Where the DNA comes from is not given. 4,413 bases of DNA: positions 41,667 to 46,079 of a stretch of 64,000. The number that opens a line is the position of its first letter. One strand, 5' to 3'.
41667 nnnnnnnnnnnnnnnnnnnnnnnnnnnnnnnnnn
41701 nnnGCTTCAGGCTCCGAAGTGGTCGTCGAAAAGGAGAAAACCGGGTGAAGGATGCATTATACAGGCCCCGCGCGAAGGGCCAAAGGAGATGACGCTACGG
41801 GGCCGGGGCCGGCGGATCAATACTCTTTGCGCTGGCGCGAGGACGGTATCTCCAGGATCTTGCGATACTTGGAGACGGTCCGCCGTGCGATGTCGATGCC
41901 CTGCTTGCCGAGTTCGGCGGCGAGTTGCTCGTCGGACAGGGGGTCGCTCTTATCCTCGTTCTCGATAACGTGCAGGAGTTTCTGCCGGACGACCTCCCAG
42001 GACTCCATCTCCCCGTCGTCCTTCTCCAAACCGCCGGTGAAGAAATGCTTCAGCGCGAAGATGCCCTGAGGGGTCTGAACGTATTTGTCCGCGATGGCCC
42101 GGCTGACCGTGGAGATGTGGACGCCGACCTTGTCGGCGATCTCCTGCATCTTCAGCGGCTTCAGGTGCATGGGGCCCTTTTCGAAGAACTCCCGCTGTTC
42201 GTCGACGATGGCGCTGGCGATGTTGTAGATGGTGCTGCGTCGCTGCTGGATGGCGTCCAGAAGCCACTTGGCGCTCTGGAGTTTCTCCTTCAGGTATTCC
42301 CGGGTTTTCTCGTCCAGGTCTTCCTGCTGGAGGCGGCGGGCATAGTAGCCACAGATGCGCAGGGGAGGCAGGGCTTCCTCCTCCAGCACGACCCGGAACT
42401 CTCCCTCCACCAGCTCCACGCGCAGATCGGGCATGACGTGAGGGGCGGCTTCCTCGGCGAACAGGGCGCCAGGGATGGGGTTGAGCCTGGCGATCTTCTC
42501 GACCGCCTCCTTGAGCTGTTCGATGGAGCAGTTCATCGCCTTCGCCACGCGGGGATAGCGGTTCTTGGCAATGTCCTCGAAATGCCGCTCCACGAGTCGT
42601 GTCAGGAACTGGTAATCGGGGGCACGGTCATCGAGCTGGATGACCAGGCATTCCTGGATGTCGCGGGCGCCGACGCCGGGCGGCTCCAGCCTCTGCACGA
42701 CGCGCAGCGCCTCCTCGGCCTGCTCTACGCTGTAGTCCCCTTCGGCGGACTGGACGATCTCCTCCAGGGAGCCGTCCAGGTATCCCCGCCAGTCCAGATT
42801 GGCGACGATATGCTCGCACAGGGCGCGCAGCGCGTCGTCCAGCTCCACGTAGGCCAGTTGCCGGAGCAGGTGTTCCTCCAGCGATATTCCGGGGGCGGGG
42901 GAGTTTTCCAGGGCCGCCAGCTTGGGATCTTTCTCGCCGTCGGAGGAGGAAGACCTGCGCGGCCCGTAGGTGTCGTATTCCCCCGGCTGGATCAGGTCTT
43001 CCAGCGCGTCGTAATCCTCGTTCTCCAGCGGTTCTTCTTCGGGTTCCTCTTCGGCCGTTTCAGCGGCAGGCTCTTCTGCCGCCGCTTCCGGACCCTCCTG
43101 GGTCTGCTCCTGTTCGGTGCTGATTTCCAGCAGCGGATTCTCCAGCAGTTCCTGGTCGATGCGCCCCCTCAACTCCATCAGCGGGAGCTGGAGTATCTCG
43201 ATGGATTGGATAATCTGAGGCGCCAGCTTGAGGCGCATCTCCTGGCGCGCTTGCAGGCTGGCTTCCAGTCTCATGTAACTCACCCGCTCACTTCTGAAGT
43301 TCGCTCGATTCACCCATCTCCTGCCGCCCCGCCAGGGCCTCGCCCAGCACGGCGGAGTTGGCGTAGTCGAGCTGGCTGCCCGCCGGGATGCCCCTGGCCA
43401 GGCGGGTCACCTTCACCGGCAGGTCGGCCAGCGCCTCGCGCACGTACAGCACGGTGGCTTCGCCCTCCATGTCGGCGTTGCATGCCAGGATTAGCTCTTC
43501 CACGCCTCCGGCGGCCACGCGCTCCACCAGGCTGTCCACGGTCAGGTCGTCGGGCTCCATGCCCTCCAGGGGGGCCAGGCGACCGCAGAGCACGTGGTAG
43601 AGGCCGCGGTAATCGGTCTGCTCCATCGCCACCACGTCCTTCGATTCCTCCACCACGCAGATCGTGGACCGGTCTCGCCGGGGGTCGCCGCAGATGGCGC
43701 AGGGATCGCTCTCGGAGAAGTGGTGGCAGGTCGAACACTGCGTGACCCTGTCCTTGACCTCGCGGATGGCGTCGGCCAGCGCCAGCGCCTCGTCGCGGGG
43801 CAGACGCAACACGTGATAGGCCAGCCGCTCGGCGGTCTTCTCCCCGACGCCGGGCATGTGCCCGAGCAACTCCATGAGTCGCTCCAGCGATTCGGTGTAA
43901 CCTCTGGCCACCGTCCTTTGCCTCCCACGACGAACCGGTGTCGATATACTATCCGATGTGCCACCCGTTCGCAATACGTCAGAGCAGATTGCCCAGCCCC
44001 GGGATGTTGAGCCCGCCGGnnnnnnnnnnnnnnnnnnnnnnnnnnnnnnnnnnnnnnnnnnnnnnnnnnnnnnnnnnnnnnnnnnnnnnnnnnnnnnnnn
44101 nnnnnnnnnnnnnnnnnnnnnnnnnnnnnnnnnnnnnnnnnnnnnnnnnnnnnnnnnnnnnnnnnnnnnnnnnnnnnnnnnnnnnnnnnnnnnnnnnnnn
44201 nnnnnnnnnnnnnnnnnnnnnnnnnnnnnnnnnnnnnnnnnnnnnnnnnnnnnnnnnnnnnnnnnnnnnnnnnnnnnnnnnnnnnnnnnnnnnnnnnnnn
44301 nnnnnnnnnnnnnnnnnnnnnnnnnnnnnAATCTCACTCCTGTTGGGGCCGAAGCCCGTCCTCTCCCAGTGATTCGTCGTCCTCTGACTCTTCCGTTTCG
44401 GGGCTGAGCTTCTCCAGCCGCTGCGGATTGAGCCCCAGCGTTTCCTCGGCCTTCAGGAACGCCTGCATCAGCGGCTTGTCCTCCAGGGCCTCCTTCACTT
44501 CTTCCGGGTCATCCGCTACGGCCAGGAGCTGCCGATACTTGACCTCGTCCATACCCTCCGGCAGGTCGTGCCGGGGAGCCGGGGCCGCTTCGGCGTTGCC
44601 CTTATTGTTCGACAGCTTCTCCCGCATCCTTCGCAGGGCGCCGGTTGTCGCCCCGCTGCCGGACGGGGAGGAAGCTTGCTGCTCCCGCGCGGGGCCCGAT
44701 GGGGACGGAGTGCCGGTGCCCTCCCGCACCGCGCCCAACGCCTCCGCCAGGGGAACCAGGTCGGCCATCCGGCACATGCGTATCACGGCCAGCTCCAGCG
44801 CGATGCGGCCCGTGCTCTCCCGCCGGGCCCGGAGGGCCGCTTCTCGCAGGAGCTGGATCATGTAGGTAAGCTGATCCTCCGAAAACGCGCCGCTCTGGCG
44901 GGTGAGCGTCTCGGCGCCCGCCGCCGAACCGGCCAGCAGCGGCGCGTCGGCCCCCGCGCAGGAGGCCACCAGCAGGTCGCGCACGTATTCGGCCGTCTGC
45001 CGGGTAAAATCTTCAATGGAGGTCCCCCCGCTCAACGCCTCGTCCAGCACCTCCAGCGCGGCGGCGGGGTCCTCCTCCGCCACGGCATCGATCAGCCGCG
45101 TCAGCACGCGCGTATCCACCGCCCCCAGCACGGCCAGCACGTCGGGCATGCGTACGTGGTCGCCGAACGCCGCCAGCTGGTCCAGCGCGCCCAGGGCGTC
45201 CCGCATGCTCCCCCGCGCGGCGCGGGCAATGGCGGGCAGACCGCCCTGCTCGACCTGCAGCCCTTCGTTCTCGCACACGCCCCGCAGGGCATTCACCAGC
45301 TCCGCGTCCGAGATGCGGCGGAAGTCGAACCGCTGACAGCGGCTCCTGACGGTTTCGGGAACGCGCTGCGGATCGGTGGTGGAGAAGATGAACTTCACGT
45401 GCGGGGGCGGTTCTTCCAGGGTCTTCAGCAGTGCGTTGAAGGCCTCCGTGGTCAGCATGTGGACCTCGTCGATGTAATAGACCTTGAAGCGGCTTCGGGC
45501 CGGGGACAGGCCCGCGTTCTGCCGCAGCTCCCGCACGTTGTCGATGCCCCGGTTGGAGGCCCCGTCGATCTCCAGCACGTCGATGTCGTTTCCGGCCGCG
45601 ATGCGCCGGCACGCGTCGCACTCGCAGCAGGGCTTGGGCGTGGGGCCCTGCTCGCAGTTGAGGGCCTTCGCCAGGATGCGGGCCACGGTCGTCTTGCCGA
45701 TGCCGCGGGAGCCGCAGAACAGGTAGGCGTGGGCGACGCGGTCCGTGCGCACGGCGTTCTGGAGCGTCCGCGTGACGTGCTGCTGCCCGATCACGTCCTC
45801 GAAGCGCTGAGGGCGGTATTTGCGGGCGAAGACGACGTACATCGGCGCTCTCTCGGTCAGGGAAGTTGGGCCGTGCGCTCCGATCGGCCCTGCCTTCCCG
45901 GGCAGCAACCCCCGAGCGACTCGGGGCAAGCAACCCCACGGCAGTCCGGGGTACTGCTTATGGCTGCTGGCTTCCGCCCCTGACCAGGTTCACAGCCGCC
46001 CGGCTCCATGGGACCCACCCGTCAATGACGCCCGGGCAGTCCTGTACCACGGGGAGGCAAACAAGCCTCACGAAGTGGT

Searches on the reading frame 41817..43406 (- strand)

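Call 13: search_protein_families(library=pfam, proteins=[window:41817-43406:-], max_evalue=0.001)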
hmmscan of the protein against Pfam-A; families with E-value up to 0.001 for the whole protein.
window:41817-43406:- (529 aa): 4 families
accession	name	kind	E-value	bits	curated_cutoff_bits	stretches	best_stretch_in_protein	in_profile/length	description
PF04552.19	Sigma54_DBD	-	2.3e-61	206.6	22.8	1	370-527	2-159/160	Sigma-54, DNA binding domain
PF04963.19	Sigma54_CBD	-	8e-54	182.6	22.9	1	168-355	4-185/185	Sigma-54 factor, core binding domain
PF00309.25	Sigma54_AID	-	2.3e-14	53.4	23.8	1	50-95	1-46/46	Sigma-54 factor, Activator interacting domain (AID)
PF00356.27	LacI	-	0.00036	20.7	27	0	419-441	1-23/46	Bacterial regulatory proteins, lacI family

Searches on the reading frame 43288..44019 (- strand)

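Call 13: search_protein_families(library=pfam, proteins=[window:43288-44019:-], max_evalue=0.001)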
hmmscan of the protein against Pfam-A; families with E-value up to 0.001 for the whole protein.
window:43288-44019:- (243 aa): 4 families
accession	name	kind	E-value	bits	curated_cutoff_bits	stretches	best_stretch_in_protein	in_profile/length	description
PF13662.12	Toprim_4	-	2e-23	82.8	25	1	118-208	1-85/85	Toprim domain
PF21176.3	RecR_HhH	-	2.8e-15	56.3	27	1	45-88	1-44/45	RecR, helix-hairpin-helix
PF01751.28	Toprim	-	1.5e-08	35.1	23.1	1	119-204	1-93/96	Toprim domain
PF02132.21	RecR_ZnF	-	5.4e-07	29.7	22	1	92-112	1-21/21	RecR, Cys4-zinc finger domain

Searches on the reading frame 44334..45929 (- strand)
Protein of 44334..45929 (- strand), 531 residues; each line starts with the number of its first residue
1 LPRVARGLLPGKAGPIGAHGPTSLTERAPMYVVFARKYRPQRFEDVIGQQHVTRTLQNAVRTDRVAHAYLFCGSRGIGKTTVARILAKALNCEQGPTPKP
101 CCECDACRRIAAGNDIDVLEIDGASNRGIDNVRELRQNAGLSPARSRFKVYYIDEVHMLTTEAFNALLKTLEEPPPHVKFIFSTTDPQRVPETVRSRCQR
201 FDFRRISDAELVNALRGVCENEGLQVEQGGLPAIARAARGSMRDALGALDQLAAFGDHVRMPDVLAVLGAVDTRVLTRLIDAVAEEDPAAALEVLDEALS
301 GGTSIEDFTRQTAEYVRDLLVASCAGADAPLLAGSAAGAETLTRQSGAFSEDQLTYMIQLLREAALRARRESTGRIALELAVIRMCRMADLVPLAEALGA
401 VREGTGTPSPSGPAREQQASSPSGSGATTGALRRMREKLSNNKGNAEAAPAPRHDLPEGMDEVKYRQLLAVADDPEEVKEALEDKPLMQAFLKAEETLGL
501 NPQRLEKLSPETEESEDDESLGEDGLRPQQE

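Call 13: search_protein_families(library=pfam, proteins=[window:44334-45929:-], max_evalue=0.001)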
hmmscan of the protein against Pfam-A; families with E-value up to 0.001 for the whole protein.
window:44334-45929:- (531 aa): 8 families
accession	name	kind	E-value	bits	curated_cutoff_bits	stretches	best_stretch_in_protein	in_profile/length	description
PF13177.12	DNA_pol3_delta2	-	1.9e-45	155.2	27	1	49-206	2-160/161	DNA polymerase III, delta subunit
PF12169.13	DNA_pol3_gamma3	-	1.7e-16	60.7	24.4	1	261-398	3-140/143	DNA polymerase III subunits gamma and tau domain III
PF22608.2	DNAX_ATPase_lid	-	2.7e-12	46.7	27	1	212-257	3-48/49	DNA polymerase III clamp loader subunit, ATPase lid domain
PF00004.35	AAA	-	1.2e-11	45.6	21.2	1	70-202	2-124/131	ATPase family associated with various cellular activities (AAA)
PF05496.18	RuvB_N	-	1.2e-08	35.3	27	1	39-103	2-70/159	Holliday junction DNA helicase RuvB P-loop domain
PF13401.12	AAA_22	-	1.2e-05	26.1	27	1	68-182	7-120/130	AAA domain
PF07728.20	AAA_5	-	1.6e-05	25.4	22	1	70-173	3-92/139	AAA domain (dynein-related subfamily)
PF06068.19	TIP49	-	0.00013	21.7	23.8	0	150-174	277-301/347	TIP49 P-loop domain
